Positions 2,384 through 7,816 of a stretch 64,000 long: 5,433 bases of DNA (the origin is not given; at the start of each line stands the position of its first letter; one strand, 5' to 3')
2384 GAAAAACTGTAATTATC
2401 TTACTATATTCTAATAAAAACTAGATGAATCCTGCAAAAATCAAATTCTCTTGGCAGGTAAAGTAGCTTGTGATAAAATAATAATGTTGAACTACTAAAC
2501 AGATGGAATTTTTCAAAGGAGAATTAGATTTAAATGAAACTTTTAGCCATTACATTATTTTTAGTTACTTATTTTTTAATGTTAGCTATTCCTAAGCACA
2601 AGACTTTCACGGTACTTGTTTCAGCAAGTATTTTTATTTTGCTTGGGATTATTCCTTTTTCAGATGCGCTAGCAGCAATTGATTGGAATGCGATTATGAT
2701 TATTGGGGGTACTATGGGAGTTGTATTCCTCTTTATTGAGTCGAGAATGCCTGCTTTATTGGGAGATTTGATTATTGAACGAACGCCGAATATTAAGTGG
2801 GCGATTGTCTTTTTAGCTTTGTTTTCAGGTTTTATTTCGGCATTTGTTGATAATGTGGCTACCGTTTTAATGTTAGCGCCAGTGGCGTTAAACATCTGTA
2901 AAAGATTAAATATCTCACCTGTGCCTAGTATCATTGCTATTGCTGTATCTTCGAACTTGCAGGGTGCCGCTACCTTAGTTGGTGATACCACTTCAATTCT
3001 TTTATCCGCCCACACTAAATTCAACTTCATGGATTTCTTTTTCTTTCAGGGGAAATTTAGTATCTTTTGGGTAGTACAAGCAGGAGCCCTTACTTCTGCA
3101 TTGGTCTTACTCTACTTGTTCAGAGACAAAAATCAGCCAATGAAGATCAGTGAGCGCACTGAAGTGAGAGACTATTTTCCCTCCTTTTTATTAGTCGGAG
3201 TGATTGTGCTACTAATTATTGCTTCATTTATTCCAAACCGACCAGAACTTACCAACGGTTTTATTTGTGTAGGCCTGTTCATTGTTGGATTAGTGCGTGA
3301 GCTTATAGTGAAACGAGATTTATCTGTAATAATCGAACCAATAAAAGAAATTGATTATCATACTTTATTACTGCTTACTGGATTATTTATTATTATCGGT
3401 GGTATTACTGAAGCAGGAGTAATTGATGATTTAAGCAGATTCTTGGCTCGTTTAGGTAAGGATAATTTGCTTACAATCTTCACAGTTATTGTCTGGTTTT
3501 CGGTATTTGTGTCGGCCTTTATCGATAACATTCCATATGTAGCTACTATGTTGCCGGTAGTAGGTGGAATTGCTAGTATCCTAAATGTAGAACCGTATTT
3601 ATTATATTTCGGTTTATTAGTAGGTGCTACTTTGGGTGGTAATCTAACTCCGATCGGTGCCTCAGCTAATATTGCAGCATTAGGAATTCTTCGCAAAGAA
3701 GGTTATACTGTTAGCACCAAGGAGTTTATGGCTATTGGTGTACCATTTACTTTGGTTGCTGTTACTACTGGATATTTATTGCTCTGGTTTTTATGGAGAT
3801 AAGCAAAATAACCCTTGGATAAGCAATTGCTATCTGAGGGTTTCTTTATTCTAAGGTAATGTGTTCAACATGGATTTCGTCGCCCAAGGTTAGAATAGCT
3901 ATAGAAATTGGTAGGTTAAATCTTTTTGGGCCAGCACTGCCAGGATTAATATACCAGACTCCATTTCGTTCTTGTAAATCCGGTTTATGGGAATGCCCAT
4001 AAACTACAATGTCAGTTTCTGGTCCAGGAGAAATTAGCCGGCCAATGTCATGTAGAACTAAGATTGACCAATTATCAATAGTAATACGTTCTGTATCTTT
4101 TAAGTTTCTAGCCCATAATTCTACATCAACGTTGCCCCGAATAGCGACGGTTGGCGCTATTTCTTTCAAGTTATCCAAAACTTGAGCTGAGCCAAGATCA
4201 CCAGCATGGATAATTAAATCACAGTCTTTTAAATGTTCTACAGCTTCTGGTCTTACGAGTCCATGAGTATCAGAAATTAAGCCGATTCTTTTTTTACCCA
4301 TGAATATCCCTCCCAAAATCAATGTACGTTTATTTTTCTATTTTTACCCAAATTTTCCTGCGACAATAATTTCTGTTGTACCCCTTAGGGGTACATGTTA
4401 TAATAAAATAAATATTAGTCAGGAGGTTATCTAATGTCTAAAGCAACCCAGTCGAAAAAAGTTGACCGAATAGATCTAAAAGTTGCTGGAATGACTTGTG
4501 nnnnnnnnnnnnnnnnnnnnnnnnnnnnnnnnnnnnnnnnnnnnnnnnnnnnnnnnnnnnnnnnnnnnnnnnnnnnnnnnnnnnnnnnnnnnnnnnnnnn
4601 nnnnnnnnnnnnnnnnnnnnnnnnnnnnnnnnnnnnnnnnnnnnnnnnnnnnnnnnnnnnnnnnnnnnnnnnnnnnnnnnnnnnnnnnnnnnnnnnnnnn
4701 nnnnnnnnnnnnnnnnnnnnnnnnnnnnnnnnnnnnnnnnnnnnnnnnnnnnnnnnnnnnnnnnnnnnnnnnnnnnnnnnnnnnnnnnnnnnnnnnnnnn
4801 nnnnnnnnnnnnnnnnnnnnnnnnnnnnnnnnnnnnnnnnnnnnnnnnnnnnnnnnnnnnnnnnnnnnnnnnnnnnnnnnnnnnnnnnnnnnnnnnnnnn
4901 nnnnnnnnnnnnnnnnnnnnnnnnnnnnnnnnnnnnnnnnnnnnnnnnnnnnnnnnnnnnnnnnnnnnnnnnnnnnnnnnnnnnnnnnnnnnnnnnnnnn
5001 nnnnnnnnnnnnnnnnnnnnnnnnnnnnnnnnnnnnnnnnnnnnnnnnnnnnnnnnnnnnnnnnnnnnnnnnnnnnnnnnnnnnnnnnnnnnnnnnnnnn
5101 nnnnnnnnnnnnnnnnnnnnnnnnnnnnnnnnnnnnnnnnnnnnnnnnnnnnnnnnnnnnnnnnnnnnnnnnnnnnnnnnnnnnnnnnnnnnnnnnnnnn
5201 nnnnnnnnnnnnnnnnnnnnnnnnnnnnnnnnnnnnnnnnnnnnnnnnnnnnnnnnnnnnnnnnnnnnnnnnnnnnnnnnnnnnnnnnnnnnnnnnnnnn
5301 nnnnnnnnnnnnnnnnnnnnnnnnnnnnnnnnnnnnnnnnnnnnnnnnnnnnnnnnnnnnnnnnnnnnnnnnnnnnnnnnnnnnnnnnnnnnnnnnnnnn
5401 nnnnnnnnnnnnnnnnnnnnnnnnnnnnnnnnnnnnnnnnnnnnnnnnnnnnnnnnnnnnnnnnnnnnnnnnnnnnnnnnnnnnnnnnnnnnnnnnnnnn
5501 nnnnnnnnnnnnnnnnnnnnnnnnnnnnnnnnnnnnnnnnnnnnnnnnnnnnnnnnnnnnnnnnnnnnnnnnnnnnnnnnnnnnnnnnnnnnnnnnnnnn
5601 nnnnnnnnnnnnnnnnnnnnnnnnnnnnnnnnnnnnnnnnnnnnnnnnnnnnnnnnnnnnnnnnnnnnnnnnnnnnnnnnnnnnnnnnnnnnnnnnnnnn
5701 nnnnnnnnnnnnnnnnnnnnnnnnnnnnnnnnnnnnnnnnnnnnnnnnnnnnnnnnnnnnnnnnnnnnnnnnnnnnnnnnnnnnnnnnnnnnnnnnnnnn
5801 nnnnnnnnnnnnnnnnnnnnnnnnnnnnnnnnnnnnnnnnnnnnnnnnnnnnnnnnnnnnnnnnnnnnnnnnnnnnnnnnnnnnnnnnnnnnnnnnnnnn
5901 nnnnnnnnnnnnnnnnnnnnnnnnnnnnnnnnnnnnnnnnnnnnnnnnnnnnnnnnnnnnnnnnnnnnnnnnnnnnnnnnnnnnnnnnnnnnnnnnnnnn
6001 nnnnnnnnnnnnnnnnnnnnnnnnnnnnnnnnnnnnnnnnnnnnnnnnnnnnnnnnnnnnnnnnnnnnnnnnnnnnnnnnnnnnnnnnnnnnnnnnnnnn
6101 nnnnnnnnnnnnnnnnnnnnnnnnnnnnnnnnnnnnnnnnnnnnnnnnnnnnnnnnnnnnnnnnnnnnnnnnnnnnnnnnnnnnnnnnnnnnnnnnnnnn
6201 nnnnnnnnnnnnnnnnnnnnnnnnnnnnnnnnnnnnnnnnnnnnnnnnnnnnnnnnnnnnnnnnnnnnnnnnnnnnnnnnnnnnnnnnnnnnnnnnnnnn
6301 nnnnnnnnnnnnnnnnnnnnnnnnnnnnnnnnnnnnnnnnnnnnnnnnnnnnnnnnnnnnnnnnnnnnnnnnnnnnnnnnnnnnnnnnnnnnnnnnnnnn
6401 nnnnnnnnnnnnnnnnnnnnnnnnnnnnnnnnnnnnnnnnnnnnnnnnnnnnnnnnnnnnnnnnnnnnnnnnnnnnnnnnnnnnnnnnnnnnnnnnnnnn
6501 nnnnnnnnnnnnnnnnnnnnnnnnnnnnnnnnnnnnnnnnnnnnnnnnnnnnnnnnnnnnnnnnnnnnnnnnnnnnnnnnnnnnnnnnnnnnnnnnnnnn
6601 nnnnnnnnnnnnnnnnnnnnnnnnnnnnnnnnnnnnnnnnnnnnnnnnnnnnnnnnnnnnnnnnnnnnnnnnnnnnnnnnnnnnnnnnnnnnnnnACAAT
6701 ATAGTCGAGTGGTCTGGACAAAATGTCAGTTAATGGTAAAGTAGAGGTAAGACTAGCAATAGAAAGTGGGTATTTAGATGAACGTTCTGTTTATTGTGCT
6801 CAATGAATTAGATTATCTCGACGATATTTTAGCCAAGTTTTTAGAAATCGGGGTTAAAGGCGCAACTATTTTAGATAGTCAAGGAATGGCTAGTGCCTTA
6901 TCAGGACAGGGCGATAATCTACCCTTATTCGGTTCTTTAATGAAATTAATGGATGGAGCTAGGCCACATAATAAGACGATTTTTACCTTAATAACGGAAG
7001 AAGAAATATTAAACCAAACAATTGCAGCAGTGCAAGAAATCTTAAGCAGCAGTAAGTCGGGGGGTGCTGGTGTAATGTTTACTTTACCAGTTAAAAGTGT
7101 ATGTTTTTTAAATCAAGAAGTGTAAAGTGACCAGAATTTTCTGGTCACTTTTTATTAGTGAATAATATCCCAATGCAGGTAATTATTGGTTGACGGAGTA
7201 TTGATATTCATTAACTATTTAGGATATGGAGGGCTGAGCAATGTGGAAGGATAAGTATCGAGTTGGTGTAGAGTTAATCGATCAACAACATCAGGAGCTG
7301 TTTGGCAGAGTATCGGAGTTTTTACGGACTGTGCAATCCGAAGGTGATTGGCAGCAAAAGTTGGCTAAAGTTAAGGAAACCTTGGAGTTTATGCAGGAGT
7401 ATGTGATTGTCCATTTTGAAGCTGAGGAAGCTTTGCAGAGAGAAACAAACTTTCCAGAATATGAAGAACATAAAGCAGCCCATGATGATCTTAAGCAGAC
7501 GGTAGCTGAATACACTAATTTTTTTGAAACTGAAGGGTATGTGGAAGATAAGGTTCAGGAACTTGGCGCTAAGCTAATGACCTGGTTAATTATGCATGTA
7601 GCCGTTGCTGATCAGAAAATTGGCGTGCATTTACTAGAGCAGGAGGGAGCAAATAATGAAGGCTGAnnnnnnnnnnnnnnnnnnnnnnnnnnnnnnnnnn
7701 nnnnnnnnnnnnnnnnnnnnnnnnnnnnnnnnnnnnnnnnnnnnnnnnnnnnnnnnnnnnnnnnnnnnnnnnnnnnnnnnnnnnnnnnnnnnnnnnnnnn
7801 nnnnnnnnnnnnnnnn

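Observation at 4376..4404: copA promoter carries a perfect 8-3-8 palindrome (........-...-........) between the -35 and -10 elements but no repressor gene is adjacent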

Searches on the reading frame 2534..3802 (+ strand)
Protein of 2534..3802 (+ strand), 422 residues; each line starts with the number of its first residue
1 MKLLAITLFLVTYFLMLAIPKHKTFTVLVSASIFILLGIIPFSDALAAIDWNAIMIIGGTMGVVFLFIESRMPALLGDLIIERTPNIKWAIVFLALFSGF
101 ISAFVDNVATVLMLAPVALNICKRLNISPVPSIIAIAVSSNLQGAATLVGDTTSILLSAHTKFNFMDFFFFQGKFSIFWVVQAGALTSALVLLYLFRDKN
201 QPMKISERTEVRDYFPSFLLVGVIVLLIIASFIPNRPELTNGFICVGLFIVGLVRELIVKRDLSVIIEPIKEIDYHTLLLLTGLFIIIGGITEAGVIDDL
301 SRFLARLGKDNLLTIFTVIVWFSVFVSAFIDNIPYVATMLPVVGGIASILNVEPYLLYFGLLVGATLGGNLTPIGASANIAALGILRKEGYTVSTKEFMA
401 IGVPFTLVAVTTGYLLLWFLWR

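Call 8: search_protein_families(library=pfam, proteins=[window:2534-3802:+])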
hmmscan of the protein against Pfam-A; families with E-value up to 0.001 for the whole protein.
window:2534-3802:+ (422 aa): 3 families
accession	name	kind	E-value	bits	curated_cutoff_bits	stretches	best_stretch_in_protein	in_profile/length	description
PF03600.22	CitMHS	-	5.5e-73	246.4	31.9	2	13-361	1-333/336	Citrate transporter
PF06808.19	DctM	-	9.1e-10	38.4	23.8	1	208-419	207-410/413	Tripartite ATP-independent periplasmic transporter, DctM component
PF02040.21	ArsB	-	1.4e-05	25.1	22.2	1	4-411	1-413/423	Arsenical pump membrane protein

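Call 56: find_encoding_contigs(protein=window:2534-3799:+, flank=500, max_places=3)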
Protein window:2534-3799:+ (422 aa): no gene with exactly this product is on record in the collection.

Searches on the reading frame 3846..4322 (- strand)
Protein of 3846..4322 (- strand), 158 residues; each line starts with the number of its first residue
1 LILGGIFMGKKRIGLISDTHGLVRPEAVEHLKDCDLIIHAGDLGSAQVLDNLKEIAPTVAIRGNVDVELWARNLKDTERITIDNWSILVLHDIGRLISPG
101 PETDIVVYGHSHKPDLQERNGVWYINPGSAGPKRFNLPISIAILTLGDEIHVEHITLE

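Call 8: search_protein_families(library=pfam, proteins=[window:3846-4322:-])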
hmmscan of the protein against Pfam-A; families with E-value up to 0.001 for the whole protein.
window:3846-4322:- (158 aa): 2 families
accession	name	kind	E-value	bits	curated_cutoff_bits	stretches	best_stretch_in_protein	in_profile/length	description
PF12850.12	Metallophos_2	-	2.2e-35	122.4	27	1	12-147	2-152/154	Calcineurin-like phosphoesterase superfamily domain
PF00149.33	Metallophos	-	8.1e-06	26.8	21.5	1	12-83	2-88/191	Calcineurin-like phosphoesterase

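Call 53: search_protein_families(library=ncbifam, proteins=[window:3846-4301:-], max_evalue=0.01)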
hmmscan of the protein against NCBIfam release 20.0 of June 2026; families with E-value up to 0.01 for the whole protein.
window:3846-4301:- (151 aa): 2 families
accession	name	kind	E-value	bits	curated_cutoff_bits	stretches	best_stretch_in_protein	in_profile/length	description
TIGR00040.1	yfcE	subfamily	3.7e-24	85.6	56.25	1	5-140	2-151/158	YfcE family phosphodiesterase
NF006988.0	PRK09453.1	equivalog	5.2e-12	46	117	1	5-140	2-163/183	phosphodiesterase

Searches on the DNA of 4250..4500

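Call 37: search_rna_families(source=window, start=4250, end=4500, threshold=evalue, max_evalue=10)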
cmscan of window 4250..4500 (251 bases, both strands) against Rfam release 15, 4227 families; matches with E-value up to 10: 4.
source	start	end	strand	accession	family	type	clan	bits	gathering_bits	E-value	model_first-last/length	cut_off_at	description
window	4311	4402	+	RF02846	Ref84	Gene; antisense;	-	17.5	52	6.7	1-87/87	no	Enterococcus sRNA 84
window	4259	4304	-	RF04150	MIR2655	Gene; miRNA;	-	17.4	122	1.2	1-267/267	no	MIR2655 microRNA precursor family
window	4263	4351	-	RF00296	snoR16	Gene; snRNA; snoRNA; CD-box;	-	16.8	45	3.9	1-86/86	no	Small nucleolar RNA R16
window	4264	4280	+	RF03092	Ocean-VII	Gene; sRNA;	-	10.1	53.5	2.3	1-41/41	no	Ocean-VII RNA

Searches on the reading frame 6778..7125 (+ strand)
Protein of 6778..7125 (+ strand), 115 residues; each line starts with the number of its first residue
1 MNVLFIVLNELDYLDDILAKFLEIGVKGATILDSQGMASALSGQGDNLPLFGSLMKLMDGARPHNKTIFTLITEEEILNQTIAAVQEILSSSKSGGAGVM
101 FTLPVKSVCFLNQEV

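Call 8: search_protein_families(library=pfam, proteins=[window:6778-7125:+])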
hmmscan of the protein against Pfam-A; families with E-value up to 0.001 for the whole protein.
window:6778-7125:+ (115 aa): 1 family
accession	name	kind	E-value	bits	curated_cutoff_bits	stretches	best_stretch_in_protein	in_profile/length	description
PF00543.27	P-II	-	0.00039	21.2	25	1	12-109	11-96/102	Nitrogen regulatory protein P-II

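Call 52: search_solved_structures(query=window:6778-7122:+, max_evalue=1)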
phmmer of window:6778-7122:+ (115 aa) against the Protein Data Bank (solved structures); distinct sequences matched with E-value up to 1: 2.
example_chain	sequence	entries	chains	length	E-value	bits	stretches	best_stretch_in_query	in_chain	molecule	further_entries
4f67_A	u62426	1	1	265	0.12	15.9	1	5-54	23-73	UPF0176 protein lpg2838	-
2gw8_A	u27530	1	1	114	0.16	15.6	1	14-108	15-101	PII signal transduction protein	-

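Call 53: search_protein_families(library=ncbifam, proteins=[window:6778-7122:+], max_evalue=0.01)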
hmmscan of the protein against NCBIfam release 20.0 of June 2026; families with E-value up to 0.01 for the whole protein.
window:6778-7122:+ (115 aa): 0 families

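Call 63: predict_structure(protein=window:6778-7122:+)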
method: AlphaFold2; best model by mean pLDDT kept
length: 115 residues; sequences in the alignment: 1
mean_pLDDT: 68.4   pTM: 0.66
mean pLDDT of the five models: 68.4, 46.2, 44.6, 42.8, 41.7
residues with pLDDT >= 90: 5; 70-90: 57; 50-70: 31; < 50: 22
segments of 3 or more residues with pLDDT < 50: 45-52, 59-61, 107-115
pLDDT, mean of each block of 10 residues (from residue 1): 77 82 83 67 49 50 66 87 87 64 59 33
secondary structure, 60 per line:
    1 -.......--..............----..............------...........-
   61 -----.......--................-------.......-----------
elements in order: E2-8 H11-24 E29-33 H34-42 H49-59 E66-72 H75-90 E98-104

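Call 65: fold_search(model_id=the predicted structure, library=pdb)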
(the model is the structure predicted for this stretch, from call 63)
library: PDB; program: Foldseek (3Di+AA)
matches with E <= 10: 1163; with E <= 0.001: 105
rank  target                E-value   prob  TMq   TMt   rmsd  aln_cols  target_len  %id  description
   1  1v3s_C                7.0e-05  1.00  0.57  0.70   5.5       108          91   18  Crystal structure of TT1020 from Thermus thermophilus HB8 (released 2004-11-23)
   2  3mhy_A                7.5e-05  1.00  0.56  0.62   6.5       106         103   14  A New PII Protein Structure (released 2010-06-09)
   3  7egk_B                7.5e-05  1.00  0.52  0.55   9.4       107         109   18  Bicarbonate transporter complex SbtA-SbtB bound to AMP (released 2021-05-26)
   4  7r31_B                8.1e-05  1.00  0.55  0.62   7.2       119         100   16  Carbon regulatory PII-like protein SbtB from Synechocystis sp. 6803, C105A+C110A variant, in complex with ATP (co-crys (released 2023-02-15)
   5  7r2y_A                1.1e-04  1.00  0.52  0.59   5.1       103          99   18  Carbon regulatory PII-like protein SbtB from Synechocystis sp. 6803 in complex with ATP resulting from short ATP soak, (released 2023-02-15)
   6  1hwu_E                1.2e-04  1.00  0.60  0.80   3.0       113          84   15  STRUCTURE OF PII PROTEIN FROM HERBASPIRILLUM SEROPEDICAE (released 2003-06-17)
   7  7r32_A                1.4e-04  1.00  0.55  0.69   5.2       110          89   18  Carbon regulatory PII-like protein SbtB from Synechocystis sp. 6803, delta104 variant, in complex with ADP (co-crystal (released 2023-02-15)
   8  4c3k_F                1.4e-04  1.00  0.60  0.65   6.4       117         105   13  Structure of mixed PII-ADP complexes from S. elongatus (released 2014-02-12)
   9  6mmq_A                1.5e-04  1.00  0.56  0.75   3.9       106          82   14  Carbon regulatory PII-like protein SbtB from Cyanobium sp. 7001 bound to cAMP (released 2019-09-18)
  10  1v3r_B                1.5e-04  1.00  0.56  0.69   3.6       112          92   16  Crystal structure of TT1020 from Thermus thermophilus HB8 (released 2004-11-23)
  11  6ntb_B                1.6e-04  1.00  0.56  0.65   7.4       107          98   15  PII-like SbtB from Cyanobium sp PCC 7001 bound to ATP (released 2019-09-18)
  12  7r32_C                1.6e-04  1.00  0.55  0.66   5.9       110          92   17  Carbon regulatory PII-like protein SbtB from Synechocystis sp. 6803, delta104 variant, in complex with ADP (co-crystal (released 2023-02-15)
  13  1v3r_C                1.7e-04  1.00  0.58  0.72   4.0       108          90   18  Crystal structure of TT1020 from Thermus thermophilus HB8 (released 2004-11-23)
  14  7obj_B                1.7e-04  1.00  0.53  0.59   5.6       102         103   18  Carbon regulatory PII-like protein SbtB from Synechocystis sp. 6803 in complex with cyclic di-AMP (c-di-AMP) (released 2022-02-02)
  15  5o3q_A                1.7e-04  1.00  0.51  0.59   5.4       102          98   19  Carbon regulatory PII-like protein SbtB from Synechocystis sp. 6803 in complex with cyclic AMP (cAMP) (released 2018-05-16)
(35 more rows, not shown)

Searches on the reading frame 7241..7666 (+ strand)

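Call 8: search_protein_families(library=pfam, proteins=[window:7241-7666:+])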
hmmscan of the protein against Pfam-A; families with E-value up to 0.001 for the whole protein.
window:7241-7666:+ (141 aa): 1 family
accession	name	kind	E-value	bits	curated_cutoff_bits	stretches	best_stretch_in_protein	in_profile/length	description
PF01814.28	Hemerythrin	-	3.8e-13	50.4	25.3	1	9-127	2-123/127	Hemerythrin HHE cation binding domain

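Call 53: search_protein_families(library=ncbifam, proteins=[window:7241-7663:+], max_evalue=0.01)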
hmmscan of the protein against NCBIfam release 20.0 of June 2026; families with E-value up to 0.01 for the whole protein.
window:7241-7663:+ (141 aa): 6 families
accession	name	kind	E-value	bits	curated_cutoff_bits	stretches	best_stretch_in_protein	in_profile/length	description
TIGR02481.1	hemeryth_dom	domain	2.7e-27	95.3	51.75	1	2-129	2-124/126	hemerythrin domain-containing protein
NF033749.1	bact_hemeryth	subfamily_domain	3.6e-26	91.8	84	1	2-131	4-128/129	bacteriohemerythrin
NF002007.0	PRK00808.1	equivalog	1.5e-16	60.9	109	1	1-126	5-122/156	bacteriohemerythrin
TIGR00058.1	Hemerythrin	subfamily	1.9e-09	38.1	131.85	1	1-126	6-110/115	hemerythrin family non-heme iron protein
NF002522.0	PRK01917.1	equivalog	3.9e-05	23.6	162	1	47-134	48-134/145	cation-binding hemerythrin HHE family protein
NF053717.1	VnlPnlRedVprA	equivalog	0.0052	15.7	600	1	29-119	39-126/481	vinyl phenol reductase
